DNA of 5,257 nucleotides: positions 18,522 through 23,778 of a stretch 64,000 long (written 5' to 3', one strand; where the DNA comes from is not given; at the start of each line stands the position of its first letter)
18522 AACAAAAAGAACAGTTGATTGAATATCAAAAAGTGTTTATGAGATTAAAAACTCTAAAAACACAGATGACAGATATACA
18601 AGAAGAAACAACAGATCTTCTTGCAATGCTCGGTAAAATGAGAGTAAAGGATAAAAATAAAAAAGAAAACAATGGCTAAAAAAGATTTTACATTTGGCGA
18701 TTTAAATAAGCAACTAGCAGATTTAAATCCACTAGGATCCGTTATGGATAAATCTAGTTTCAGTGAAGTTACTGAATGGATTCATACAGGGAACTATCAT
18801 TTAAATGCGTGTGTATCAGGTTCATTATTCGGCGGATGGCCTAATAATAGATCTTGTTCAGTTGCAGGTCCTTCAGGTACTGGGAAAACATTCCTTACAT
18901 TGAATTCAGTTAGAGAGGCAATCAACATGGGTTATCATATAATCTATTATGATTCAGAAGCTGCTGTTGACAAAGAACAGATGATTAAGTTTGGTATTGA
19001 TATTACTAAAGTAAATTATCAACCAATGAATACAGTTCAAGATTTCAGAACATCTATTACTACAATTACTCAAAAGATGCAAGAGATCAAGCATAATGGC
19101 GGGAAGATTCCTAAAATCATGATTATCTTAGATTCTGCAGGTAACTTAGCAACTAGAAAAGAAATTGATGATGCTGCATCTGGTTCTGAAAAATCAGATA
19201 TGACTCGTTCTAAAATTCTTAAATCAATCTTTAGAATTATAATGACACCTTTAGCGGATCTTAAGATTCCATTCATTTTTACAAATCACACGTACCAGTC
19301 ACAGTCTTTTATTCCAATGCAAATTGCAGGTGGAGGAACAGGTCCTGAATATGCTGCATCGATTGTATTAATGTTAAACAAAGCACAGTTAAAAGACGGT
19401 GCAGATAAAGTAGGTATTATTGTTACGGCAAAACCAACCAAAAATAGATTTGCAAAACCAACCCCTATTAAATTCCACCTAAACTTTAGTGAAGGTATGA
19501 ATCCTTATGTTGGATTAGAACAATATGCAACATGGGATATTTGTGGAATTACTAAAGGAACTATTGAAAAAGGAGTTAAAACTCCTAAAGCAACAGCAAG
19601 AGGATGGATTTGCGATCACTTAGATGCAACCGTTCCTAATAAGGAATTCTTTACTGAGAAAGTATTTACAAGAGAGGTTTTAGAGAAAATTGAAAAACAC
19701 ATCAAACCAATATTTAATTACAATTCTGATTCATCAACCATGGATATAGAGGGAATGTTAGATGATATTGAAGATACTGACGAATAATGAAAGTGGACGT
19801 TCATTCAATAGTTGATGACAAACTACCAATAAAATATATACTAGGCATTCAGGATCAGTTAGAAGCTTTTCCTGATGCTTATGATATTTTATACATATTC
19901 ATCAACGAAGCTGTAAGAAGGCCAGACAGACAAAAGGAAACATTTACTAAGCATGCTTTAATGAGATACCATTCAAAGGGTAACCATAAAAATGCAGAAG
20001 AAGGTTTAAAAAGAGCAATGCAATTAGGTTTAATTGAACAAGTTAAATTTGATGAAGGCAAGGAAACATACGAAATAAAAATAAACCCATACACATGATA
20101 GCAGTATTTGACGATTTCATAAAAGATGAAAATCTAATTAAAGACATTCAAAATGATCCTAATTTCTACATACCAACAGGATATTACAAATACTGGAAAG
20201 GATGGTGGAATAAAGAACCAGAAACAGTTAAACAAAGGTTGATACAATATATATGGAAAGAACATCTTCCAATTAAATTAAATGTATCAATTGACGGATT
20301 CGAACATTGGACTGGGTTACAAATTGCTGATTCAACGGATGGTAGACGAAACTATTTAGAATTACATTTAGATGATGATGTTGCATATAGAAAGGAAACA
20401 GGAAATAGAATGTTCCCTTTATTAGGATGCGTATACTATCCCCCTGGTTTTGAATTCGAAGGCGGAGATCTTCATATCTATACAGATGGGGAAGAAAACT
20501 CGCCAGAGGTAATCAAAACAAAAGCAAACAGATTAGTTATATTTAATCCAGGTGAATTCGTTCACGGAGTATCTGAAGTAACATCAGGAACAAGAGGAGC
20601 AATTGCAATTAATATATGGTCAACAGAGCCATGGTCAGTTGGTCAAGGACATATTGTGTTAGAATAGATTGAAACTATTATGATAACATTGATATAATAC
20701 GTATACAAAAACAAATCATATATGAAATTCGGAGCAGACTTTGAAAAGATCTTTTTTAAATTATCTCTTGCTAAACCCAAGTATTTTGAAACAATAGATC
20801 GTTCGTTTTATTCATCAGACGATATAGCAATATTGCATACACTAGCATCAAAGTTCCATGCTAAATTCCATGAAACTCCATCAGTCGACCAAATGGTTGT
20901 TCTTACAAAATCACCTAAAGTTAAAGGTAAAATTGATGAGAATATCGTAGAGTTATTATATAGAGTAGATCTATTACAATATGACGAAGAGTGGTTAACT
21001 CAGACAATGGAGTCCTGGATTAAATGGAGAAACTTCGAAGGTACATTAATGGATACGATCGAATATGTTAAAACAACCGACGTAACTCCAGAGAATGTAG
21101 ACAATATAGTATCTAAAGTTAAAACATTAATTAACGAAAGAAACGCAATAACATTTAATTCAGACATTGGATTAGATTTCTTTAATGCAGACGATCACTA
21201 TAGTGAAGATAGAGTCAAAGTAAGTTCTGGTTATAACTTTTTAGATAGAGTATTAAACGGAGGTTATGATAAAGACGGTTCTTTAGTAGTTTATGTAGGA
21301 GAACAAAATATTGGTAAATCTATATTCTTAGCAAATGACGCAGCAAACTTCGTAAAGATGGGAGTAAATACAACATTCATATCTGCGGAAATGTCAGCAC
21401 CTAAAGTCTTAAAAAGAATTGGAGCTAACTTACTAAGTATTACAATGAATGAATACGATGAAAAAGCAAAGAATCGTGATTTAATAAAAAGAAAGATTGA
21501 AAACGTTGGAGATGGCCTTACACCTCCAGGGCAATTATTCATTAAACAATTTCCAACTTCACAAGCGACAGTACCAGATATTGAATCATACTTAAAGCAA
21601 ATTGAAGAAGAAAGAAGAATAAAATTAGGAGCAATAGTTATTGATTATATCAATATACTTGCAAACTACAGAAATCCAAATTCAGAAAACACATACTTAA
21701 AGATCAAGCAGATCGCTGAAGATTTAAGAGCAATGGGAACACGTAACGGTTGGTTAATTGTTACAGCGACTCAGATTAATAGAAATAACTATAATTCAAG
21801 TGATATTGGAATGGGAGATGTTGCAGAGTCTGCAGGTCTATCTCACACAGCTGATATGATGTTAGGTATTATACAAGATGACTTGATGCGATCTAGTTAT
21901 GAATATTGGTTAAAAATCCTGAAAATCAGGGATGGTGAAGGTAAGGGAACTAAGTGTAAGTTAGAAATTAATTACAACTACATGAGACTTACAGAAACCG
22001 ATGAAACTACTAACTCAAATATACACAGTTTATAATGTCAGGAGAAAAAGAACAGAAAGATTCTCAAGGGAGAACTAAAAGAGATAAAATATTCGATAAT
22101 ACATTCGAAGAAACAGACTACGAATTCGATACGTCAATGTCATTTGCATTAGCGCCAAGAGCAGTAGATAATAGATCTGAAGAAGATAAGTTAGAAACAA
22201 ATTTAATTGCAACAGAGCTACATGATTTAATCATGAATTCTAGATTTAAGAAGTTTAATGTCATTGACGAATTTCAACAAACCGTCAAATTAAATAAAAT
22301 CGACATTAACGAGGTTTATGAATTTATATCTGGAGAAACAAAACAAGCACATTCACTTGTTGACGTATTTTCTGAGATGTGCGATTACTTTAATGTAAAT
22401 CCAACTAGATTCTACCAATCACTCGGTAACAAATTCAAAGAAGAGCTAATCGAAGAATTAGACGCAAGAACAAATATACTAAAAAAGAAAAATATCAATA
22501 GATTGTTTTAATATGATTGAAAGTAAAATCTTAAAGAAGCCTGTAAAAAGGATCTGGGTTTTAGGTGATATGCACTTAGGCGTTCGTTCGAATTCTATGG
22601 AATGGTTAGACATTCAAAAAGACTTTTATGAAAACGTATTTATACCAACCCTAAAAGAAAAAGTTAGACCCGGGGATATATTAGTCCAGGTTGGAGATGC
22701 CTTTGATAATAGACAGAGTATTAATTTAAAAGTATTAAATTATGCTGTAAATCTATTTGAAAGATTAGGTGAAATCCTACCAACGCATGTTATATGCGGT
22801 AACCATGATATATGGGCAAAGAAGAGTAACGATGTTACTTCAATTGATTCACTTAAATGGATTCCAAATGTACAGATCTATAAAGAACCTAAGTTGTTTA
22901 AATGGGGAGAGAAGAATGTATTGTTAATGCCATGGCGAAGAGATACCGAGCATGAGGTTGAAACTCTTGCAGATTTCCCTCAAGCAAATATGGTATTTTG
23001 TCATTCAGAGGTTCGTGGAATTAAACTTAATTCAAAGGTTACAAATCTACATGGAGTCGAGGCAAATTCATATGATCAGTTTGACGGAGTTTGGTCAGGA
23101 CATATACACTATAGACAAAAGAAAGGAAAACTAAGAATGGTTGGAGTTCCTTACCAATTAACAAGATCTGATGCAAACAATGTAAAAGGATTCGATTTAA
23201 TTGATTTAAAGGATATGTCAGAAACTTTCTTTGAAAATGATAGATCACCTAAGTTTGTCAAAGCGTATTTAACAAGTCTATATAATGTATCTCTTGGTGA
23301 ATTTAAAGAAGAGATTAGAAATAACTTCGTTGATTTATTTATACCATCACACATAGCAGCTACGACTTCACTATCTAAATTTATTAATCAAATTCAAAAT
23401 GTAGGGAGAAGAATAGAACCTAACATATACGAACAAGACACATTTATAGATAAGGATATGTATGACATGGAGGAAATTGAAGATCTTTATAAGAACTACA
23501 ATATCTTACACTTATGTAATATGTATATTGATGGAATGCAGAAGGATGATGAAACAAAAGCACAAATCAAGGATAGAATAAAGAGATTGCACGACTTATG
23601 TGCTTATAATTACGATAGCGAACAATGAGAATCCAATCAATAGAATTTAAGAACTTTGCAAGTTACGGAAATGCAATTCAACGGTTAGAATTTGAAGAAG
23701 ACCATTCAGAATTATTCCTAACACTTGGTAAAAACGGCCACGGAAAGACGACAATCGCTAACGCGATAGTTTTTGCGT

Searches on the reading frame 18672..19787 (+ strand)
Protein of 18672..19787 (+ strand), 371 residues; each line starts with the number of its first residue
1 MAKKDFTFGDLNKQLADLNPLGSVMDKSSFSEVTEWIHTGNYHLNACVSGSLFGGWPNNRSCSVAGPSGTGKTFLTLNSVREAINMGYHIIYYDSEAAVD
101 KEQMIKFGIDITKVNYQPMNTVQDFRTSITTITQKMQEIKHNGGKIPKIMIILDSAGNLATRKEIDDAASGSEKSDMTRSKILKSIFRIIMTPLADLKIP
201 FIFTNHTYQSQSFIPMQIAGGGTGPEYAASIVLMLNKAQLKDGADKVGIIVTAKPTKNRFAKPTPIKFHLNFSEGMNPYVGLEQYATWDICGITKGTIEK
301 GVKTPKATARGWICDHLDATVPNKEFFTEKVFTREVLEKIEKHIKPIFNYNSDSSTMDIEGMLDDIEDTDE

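Call 3: search_protein_families(library=pfam, proteins=[window:18672-19787:+], max_evalue=0.01)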
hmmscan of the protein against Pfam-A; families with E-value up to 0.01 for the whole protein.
window:18672-19787:+ (371 aa): 6 families
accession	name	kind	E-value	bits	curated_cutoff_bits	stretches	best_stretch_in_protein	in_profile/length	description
PF00154.27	RecA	-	1.3e-14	54.8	27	1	23-276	18-261/262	recA bacterial DNA recombination protein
PF06745.19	ATPase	-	3.4e-08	33.6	26.6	1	53-206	13-163/231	KaiC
PF01637.24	ATPase_2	-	4.2e-05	23.9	33.2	1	64-202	25-151/225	ATPase domain predominantly from Archaea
PF13479.12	AAA_24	-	0.00077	19.8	27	1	59-209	2-132/195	AAA domain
PF19044.6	P-loop_TraG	-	0.00093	18.4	25.8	1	55-95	25-65/413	TraG P-loop domain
PF01695.23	IstB_IS21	-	0.0034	17.3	24.1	1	64-98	97-131/238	IstB-like ATP binding protein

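Call 4: search_protein_families(library=phrogs, proteins=[window:18672-19787:+], max_evalue=0.001)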
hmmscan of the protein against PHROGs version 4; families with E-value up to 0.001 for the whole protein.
window:18672-19787:+ (371 aa): 5 families
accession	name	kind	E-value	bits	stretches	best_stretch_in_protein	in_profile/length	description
phrog_97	-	other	8.7e-59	201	1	10-351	19-331/506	UvsX-like recombinase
phrog_8337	-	DNA, RNA and nucleotide metabolism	3.6e-34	119.4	1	7-243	18-249/273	DNA repair protein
phrog_9666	-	unknown function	1.9e-08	34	0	30-74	22-66/779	-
phrog_18112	-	other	7.1e-05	23.5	1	222-285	35-99/207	recombinase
phrog_19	-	DNA, RNA and nucleotide metabolism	0.00015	21.8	0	52-96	346-390/621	DnaB-like replicative helicase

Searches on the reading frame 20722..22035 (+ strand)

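Call 3: search_protein_families(library=pfam, proteins=[window:20722-22035:+], max_evalue=0.01)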
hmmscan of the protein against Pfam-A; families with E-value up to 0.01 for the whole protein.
window:20722-22035:+ (437 aa): 1 family
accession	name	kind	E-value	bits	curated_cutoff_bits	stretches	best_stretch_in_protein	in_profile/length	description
PF03796.21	DnaB_C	-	1.1e-21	77.8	27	1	167-422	2-252/255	DnaB-like helicase C terminal domain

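Call 4: search_protein_families(library=phrogs, proteins=[window:20722-22035:+], max_evalue=0.001)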
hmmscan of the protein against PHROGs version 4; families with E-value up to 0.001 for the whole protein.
window:20722-22035:+ (437 aa): 4 families
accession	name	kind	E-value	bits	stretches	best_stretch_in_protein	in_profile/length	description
phrog_19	-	DNA, RNA and nucleotide metabolism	1.3e-60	207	1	27-430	187-585/621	DnaB-like replicative helicase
phrog_243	-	DNA, RNA and nucleotide metabolism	8.7e-23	81.6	1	185-429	34-271/273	DnaB-like replicative helicase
phrog_8337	-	DNA, RNA and nucleotide metabolism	0.00016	22.2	1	148-260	32-141/273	DNA repair protein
phrog_11530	-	unknown function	0.00049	21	1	280-357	12-85/184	-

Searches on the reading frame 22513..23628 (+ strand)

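Call 33: search_protein_families(library=phrogs, proteins=[window:22513-23628:+], max_evalue=0.001)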
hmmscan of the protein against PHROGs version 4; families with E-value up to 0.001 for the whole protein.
window:22513-23628:+ (371 aa): 4 families
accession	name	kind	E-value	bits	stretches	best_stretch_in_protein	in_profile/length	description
phrog_100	-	DNA, RNA and nucleotide metabolism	5.8e-56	191.5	1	3-359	20-371/989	SbcD-like subunit of palindrome specific endonuclease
phrog_547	-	other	4e-08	33.7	1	11-138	28-144/245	phosphoesterase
phrog_1649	-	other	2.5e-06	27.4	1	11-130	35-136/308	metallo-phosphoesterase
phrog_7339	-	DNA, RNA and nucleotide metabolism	6.6e-05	23.4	1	3-119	21-135/263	DNA repair exonuclease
